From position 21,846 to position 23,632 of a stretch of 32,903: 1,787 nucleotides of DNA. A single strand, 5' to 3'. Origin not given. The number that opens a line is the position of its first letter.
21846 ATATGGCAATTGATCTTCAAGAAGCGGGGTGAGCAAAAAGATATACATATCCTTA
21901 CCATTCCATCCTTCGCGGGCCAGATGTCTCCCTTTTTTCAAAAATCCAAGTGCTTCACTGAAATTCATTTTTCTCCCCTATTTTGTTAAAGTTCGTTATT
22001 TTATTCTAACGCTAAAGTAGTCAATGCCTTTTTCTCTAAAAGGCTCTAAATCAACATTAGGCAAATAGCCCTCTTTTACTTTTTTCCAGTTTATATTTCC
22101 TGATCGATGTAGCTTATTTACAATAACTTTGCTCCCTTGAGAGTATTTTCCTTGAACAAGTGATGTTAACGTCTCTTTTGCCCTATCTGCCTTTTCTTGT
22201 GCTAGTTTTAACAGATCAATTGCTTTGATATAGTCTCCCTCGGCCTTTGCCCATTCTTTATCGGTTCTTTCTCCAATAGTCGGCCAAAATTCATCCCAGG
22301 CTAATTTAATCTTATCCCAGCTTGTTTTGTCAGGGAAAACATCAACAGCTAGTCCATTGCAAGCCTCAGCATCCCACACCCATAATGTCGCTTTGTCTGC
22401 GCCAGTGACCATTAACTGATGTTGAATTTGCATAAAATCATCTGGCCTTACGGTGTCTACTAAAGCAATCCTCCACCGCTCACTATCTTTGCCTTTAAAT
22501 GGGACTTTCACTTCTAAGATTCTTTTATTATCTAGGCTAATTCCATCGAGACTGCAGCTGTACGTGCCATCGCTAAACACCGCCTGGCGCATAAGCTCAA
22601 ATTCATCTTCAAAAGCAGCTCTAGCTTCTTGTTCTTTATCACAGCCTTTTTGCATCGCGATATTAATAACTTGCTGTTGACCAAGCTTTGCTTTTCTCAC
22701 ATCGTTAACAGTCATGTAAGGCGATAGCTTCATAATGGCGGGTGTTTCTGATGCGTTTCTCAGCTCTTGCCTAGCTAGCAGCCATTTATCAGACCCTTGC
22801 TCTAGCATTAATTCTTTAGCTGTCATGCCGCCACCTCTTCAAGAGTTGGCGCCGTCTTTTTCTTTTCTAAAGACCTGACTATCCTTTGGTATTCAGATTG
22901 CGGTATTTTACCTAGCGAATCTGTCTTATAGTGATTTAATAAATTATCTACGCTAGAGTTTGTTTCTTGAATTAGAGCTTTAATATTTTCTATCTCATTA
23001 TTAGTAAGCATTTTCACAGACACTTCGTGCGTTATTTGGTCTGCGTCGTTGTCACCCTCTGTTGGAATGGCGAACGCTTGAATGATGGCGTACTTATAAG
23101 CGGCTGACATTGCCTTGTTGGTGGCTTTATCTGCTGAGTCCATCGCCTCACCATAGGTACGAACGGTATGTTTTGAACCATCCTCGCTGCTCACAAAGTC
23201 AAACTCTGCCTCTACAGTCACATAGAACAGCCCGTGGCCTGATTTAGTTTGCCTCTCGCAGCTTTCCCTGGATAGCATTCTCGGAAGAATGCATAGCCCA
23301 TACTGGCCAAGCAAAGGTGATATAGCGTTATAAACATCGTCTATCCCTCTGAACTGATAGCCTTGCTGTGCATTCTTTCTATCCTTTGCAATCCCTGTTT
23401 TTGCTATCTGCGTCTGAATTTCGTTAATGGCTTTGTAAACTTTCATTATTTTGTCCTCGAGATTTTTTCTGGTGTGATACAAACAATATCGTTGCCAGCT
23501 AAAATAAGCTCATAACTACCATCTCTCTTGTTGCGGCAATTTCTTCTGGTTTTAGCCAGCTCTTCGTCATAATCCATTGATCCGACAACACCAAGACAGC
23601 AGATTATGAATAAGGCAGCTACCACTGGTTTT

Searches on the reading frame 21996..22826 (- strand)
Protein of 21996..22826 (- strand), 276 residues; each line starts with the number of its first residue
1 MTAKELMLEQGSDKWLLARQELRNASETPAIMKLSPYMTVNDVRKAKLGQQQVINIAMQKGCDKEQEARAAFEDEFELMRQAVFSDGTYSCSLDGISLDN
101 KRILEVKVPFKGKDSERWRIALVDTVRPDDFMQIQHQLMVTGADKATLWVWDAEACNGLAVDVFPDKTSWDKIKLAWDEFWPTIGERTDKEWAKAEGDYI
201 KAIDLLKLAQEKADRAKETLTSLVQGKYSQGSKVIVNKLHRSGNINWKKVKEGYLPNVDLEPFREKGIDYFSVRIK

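Call 15: search_protein_families(library=phrogs, proteins=[window:21996-22826:-], max_evalue=0.00001)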
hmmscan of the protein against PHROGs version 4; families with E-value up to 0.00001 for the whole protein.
window:21996-22826:- (276 aa): 3 families
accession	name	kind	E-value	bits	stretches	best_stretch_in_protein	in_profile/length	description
phrog_434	-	DNA, RNA and nucleotide metabolism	1.6e-19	71.4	1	5-150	50-204/372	RecE-like recombination exonuclease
phrog_7655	-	DNA, RNA and nucleotide metabolism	9.8e-19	68.5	1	6-181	4-182/551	RecE-like recombination exonuclease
phrog_149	-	DNA, RNA and nucleotide metabolism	6.2e-10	39.1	1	7-204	596-813/1242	exonuclease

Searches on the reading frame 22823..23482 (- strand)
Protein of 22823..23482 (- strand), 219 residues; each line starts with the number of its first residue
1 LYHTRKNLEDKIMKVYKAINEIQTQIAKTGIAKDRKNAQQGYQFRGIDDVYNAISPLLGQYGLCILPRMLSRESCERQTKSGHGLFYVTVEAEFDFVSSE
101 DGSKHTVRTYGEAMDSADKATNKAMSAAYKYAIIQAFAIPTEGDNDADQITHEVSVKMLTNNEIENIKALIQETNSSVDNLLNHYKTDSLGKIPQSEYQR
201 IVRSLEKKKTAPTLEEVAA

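Call 15: search_protein_families(library=phrogs, proteins=[window:22823-23482:-], max_evalue=0.00001)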
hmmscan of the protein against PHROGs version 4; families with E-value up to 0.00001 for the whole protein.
window:22823-23482:- (219 aa): 4 families
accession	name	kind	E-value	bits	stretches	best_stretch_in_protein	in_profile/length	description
phrog_155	-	DNA, RNA and nucleotide metabolism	9.6e-40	138.1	1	4-210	57-269/308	Erf-like ssDNA annealing protein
phrog_34331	-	unknown function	4.7e-25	89.6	1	13-182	18-192/239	-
phrog_21649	-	unknown function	3.7e-22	80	1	14-147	41-169/351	-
phrog_2324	-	DNA, RNA and nucleotide metabolism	5.7e-08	33.6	1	10-174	6-155/193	Erf-like ssDNA annealing protein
